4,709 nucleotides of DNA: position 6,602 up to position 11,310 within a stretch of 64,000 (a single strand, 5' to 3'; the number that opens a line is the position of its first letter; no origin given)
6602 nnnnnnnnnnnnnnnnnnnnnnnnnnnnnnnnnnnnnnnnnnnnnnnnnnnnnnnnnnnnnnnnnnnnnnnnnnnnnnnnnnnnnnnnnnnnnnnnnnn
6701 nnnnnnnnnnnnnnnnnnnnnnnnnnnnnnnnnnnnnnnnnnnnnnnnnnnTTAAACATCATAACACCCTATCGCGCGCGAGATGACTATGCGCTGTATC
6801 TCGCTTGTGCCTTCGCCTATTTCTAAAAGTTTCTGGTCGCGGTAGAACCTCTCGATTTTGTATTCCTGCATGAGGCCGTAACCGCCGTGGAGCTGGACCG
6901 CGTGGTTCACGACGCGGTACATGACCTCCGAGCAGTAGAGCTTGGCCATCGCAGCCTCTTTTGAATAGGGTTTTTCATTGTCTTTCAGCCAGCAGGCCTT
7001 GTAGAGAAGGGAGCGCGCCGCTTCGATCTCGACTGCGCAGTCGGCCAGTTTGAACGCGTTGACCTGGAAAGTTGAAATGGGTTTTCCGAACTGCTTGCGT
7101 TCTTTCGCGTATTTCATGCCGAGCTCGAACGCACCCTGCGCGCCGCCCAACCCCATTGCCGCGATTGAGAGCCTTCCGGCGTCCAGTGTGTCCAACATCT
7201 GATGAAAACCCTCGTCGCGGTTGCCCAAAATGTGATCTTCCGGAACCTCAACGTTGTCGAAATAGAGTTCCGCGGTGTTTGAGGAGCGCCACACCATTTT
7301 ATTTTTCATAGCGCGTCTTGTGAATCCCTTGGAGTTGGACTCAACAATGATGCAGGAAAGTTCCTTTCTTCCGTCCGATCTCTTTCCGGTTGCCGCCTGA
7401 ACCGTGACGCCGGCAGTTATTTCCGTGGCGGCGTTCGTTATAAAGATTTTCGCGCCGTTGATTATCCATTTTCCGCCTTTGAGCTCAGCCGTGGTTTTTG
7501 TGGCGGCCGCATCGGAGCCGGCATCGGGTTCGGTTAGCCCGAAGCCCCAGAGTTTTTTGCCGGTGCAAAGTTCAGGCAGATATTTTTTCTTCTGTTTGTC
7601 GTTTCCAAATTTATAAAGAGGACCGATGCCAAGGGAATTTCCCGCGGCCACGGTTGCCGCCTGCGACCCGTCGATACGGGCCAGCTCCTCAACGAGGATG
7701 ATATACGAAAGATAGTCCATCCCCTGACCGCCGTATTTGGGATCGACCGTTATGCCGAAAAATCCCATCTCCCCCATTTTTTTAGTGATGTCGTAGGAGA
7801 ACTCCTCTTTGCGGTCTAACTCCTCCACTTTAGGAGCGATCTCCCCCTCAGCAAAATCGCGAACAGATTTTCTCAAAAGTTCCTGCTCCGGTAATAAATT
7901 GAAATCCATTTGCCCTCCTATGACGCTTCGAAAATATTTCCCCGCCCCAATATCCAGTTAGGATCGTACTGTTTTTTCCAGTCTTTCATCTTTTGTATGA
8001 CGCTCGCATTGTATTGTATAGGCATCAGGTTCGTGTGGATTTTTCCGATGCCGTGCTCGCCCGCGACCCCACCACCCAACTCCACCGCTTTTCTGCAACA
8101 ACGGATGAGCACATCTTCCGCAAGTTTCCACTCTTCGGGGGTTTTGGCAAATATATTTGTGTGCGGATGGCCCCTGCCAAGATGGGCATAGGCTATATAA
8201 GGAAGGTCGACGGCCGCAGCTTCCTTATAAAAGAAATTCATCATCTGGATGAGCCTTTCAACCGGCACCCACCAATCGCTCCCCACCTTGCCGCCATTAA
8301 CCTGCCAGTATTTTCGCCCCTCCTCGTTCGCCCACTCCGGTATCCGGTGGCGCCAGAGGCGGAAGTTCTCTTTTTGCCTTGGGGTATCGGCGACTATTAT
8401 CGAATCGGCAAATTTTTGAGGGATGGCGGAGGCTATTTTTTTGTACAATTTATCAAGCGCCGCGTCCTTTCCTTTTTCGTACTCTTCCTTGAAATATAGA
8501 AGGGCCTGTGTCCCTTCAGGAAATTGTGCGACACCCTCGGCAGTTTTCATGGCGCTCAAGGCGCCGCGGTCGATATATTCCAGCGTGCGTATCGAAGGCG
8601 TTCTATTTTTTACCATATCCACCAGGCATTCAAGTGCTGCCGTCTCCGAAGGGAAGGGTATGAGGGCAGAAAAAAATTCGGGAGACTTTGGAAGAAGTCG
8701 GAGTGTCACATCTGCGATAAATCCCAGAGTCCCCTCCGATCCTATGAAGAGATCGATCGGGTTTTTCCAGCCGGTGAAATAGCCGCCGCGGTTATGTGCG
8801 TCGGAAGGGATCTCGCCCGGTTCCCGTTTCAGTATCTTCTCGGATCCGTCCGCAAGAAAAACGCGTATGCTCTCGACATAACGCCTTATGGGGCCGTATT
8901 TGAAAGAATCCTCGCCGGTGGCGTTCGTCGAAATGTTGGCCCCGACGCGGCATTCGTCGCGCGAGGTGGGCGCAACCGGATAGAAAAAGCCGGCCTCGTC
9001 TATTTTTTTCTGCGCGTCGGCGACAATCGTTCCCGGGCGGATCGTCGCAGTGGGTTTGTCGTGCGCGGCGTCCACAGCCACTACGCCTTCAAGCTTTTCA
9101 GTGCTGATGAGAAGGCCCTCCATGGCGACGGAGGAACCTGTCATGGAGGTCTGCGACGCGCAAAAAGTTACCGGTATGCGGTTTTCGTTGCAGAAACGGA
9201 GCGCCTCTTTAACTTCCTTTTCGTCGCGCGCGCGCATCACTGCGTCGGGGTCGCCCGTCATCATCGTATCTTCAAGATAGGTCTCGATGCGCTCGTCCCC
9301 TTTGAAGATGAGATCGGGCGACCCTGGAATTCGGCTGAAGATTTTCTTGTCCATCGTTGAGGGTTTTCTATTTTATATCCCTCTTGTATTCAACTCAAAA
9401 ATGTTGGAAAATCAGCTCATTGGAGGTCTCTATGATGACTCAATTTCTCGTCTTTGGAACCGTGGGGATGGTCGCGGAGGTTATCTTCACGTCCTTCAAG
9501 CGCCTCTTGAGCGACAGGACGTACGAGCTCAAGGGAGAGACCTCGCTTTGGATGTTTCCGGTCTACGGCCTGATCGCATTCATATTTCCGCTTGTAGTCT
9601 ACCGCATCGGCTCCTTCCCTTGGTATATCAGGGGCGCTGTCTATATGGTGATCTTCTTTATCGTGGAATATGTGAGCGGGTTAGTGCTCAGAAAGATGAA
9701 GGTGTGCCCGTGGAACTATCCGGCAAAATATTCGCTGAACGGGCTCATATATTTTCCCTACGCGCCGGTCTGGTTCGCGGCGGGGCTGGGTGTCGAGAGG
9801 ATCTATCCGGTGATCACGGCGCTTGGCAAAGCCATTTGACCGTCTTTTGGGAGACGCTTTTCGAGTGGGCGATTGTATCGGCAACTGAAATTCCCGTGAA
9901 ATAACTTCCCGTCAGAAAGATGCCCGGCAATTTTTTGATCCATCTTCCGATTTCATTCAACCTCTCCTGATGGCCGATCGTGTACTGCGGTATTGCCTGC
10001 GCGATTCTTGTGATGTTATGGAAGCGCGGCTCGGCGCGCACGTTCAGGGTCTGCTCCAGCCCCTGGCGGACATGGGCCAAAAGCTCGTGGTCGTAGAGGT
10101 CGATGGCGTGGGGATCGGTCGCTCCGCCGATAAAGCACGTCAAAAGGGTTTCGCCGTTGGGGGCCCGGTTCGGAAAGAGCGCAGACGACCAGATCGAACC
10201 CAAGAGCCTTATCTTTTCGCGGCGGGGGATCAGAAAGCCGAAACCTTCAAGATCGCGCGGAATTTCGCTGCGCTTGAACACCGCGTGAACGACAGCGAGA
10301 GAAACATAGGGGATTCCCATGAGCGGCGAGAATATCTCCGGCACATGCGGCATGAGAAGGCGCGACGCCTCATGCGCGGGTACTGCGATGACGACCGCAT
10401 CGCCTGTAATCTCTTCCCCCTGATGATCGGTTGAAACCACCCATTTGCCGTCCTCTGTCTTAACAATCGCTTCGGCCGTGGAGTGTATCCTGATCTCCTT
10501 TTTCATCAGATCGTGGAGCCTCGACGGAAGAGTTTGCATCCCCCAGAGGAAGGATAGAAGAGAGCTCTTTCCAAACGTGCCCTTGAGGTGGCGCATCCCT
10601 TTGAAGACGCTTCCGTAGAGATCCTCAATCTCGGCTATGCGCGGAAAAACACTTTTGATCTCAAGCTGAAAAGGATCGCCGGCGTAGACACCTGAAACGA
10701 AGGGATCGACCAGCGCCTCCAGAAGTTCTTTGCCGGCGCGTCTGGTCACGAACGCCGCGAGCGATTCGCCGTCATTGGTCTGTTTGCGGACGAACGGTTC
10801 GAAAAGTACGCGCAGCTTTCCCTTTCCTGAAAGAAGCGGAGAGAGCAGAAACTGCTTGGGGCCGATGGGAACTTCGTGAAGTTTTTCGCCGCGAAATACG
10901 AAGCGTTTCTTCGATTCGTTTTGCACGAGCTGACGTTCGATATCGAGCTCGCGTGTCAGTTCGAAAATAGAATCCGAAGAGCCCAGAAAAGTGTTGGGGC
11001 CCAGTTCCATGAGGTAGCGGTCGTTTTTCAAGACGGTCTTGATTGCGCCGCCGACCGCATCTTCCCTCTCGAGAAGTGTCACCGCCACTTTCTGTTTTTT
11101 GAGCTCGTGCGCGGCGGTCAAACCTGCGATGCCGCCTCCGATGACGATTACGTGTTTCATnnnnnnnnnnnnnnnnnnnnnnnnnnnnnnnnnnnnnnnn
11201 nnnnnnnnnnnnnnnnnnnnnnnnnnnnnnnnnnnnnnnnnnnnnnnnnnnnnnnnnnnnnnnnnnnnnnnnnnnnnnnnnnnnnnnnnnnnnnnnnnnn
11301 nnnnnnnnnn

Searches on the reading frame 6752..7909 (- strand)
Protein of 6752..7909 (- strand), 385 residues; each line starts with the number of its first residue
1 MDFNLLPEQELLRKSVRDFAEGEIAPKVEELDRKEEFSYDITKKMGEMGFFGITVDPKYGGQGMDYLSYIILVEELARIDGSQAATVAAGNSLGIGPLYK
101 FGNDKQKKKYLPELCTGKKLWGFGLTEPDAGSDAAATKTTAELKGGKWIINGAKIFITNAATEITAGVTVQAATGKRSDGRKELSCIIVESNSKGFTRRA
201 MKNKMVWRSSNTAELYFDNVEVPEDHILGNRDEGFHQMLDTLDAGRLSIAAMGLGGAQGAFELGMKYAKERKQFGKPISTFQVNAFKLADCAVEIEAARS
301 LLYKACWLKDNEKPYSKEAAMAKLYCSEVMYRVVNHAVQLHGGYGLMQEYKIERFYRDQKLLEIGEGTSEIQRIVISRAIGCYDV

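Call 11: search_protein_families(library=pfam, proteins=[window:6752-7909:-])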
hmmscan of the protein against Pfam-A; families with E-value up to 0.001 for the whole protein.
window:6752-7909:- (385 aa): 5 families
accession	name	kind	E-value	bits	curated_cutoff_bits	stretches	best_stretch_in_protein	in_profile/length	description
PF00441.29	Acyl-CoA_dh_1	-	7.6e-52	175.9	22.4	1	233-380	2-149/150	Acyl-CoA dehydrogenase, C-terminal domain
PF02771.21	Acyl-CoA_dh_N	-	6e-39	133.3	22.9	1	7-118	2-113/113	Acyl-CoA dehydrogenase, N-terminal domain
PF02770.24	Acyl-CoA_dh_M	-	5e-23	81.5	33.3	1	123-220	2-97/97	Acyl-CoA dehydrogenase, middle domain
PF08028.16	Acyl-CoA_dh_2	-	1.7e-20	74.1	22.7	1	248-360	2-124/134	Acyl-CoA dehydrogenase, C-terminal domain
PF21343.2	ACAD9-ACADV_C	-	0.00043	21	27.8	1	273-340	27-95/120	ACAD9/ACADV, C-terminal domain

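Call 15: find_encoding_contigs(protein=window:6752-7909:-, flank=3000, max_places=10)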
Protein window:6752-7909:- (385 aa): 1 contig read that carries it; 1 place shown.
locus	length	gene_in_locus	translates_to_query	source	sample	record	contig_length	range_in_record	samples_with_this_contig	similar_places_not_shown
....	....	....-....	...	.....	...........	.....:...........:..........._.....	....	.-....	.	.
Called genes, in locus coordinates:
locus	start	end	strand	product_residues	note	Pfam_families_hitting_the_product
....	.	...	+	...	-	?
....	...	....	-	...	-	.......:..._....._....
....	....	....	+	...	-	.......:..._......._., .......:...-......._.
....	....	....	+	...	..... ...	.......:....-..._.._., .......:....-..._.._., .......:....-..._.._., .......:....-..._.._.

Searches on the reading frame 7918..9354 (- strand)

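Call 11: search_protein_families(library=pfam, proteins=[window:7918-9354:-])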
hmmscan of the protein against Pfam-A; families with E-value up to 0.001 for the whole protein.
window:7918-9354:- (478 aa): 2 families
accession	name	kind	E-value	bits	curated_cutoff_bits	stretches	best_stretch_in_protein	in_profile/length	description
PF02913.24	FAD-oxidase_C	-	1.2e-31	110.7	21.2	1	229-473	7-247/248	FAD linked oxidases, C-terminal domain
PF01565.28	FAD_binding_4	-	1.9e-31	109.1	26.4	1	36-171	1-134/139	FAD binding domain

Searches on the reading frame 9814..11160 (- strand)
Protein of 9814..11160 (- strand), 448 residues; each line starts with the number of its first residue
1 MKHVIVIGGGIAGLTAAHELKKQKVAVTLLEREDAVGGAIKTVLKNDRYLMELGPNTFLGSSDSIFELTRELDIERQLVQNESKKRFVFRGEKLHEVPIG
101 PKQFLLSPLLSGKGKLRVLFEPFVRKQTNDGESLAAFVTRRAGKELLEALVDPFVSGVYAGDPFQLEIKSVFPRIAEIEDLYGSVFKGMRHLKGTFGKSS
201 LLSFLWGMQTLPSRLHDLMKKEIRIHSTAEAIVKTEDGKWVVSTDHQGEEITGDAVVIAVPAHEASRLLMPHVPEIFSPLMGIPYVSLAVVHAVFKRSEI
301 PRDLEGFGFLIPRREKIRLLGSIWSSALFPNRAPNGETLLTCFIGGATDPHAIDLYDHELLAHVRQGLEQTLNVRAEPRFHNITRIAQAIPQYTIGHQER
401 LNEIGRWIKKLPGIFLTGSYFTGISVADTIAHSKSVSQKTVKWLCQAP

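Call 11: search_protein_families(library=pfam, proteins=[window:9814-11160:-])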
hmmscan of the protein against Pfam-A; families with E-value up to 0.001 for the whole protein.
window:9814-11160:- (448 aa): 14 families
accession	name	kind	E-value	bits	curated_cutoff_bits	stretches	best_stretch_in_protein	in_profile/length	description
PF01593.30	Amino_oxidase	-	1.1e-56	193.5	19.8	1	11-437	1-439/443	Flavin containing amine oxidoreductase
PF13450.12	NAD_binding_8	-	1.9e-14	54.1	21.9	1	6-72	1-68/68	NAD(P)-binding Rossmann-like domain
PF01266.30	DAO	-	1.7e-12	48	27.9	1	3-39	1-38/353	FAD dependent oxidoreductase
PF07992.20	Pyr_redox_2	-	2.7e-08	34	26.1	1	3-35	2-34/291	Pyridine nucleotide-disulphide oxidoreductase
PF00890.30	FAD_binding_2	-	9.3e-07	28.8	20.4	1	3-40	1-38/414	FAD binding domain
PF03486.20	HI0933_like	-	1.3e-06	28.5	50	1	3-40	2-39/244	HI0933-like protein Rossmann domain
PF12831.13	FAD_oxidored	-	6.8e-06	26.1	27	1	4-44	2-42/416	FAD dependent oxidoreductase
PF05834.18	Lycopene_cycl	-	2.1e-05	24.2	23.4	0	4-34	2-34/380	Lycopene cyclase protein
PF00070.33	Pyr_redox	-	2.4e-05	25.2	22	1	3-37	1-35/82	Pyridine nucleotide-disulphide oxidoreductase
PF13738.12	Pyr_redox_3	-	4.9e-05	23.2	30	0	5-48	1-44/305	Pyridine nucleotide-disulphide oxidoreductase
PF01494.25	FAD_binding_3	-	5.2e-05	23.1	22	1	3-82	3-79/349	FAD binding domain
PF01946.23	Thi4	-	9.1e-05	22.2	26.2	1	3-40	19-57/235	Thi4 family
PF13454.12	NAD_binding_9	-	0.00011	22.7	21.8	0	6-40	2-41/155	FAD-NAD(P)-binding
PF01134.28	GIDA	-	0.00012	21.7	22.1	1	4-39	2-29/391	Glucose inhibited division protein A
